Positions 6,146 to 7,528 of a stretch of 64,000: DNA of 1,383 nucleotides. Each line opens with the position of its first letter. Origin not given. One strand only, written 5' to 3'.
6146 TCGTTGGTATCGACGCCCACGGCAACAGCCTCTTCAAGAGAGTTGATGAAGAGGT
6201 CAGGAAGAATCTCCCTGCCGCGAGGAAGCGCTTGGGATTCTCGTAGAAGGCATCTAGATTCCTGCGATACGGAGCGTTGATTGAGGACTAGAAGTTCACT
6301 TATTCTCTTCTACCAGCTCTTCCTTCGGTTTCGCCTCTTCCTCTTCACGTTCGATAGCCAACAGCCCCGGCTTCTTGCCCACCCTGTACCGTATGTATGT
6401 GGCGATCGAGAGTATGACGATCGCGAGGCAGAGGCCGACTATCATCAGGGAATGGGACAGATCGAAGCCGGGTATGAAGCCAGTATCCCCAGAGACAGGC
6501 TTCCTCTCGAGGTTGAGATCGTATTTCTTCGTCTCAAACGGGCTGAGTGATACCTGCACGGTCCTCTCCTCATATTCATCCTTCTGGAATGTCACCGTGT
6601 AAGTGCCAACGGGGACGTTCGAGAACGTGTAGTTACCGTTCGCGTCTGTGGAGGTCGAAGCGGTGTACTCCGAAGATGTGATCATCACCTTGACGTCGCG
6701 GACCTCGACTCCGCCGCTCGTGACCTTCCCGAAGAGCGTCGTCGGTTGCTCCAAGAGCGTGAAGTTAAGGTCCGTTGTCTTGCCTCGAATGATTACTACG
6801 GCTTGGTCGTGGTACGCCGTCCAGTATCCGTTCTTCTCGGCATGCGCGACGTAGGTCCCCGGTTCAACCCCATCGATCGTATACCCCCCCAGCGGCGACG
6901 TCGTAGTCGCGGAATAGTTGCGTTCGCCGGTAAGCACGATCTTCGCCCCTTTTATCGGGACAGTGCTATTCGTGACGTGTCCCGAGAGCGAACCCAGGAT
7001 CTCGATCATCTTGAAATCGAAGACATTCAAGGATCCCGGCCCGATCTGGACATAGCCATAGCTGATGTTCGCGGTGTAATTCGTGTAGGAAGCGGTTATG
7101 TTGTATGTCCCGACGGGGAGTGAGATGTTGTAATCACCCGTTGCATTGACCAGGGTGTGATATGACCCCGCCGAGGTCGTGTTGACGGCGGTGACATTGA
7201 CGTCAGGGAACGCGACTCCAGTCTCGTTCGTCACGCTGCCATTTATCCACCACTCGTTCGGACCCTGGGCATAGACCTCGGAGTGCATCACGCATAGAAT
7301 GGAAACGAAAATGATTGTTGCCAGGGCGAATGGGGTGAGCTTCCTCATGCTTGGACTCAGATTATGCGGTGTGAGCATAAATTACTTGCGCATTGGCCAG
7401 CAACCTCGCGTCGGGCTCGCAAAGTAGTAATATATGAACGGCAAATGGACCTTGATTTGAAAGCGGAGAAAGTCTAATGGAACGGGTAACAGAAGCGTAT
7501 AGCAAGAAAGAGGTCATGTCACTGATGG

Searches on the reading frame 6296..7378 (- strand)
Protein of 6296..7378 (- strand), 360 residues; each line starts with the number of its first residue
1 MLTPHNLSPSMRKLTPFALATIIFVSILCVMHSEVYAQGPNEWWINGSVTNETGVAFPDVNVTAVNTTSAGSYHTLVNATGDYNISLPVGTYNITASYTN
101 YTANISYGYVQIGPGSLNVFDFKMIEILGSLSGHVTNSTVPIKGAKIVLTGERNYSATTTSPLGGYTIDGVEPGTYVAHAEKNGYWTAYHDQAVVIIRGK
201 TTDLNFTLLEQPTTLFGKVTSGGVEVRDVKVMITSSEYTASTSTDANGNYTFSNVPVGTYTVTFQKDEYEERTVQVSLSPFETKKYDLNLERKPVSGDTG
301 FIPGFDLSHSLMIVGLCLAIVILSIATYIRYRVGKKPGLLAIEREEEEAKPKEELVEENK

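Call 29: search_protein_families(library=pfam, proteins=[window:6296-7378:-], max_evalue=1)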
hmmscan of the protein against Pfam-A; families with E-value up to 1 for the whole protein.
window:6296-7378:- (360 aa): 22 families
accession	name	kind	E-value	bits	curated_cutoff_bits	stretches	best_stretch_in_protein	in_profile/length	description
PF13620.12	CarboxypepD_reg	-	4.4e-40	136.3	32.3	3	214-290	1-81/82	Carboxypeptidase regulatory-like domain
PF13715.12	CarbopepD_reg_2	-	2.5e-18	66.3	32.2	3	217-295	3-81/88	CarboxypepD_reg-like domain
PF14686.12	fn3_3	-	1.6e-10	41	24.4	2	153-204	25-75/75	Polysaccharide lyase family 4, domain II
PF17210.9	SdrD_B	-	1.6e-09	38.4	29.7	2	223-273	21-73/112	SdrD B-like domain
PF09430.16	EMC7_beta-sandw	-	3.4e-08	34.2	26.6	1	225-279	6-60/122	ER membrane protein complex subunit 7, beta-sandwich domain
PF17802.7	SpaA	-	1.6e-06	28.6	23.1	2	225-263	15-57/91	Prealbumin-like fold domain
PF08308.17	PEGA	-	3.9e-06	27.1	20.8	1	249-293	26-70/71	PEGA domain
PF23193.1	NOMO_3rd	-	8.2e-05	23.1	27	1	231-280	51-99/120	NOMO third transthyretin-like domain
PF23194.1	NOMO_5th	-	0.00086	20.1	27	1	228-295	18-84/89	NOMO fifth transthyretin-like domain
PF16640.11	Big_3_5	-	0.00088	20.2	35.5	2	46-101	17-75/88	Bacterial Ig-like domain (group 3)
PF07210.18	DUF1416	-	0.0034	17.7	23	1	209-275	16-84/97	Protein of unknown function (DUF1416)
PF25020.1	TTR_TEN1-4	-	0.0053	17.1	27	0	220-278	15-73/86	Teneurin TTR-like domain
PF08400.16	phage_tail_N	-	0.012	16.1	26.6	1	239-274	38-72/134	Prophage tail fibre N-terminal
PF16405.10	DUF5013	-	0.017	15.7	28.5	1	40-116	21-102/149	Domain of unknown function (DUF5013)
PF13511.11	DUF4124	-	0.05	14.3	22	1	243-280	17-44/56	Domain of unknown function (DUF4124)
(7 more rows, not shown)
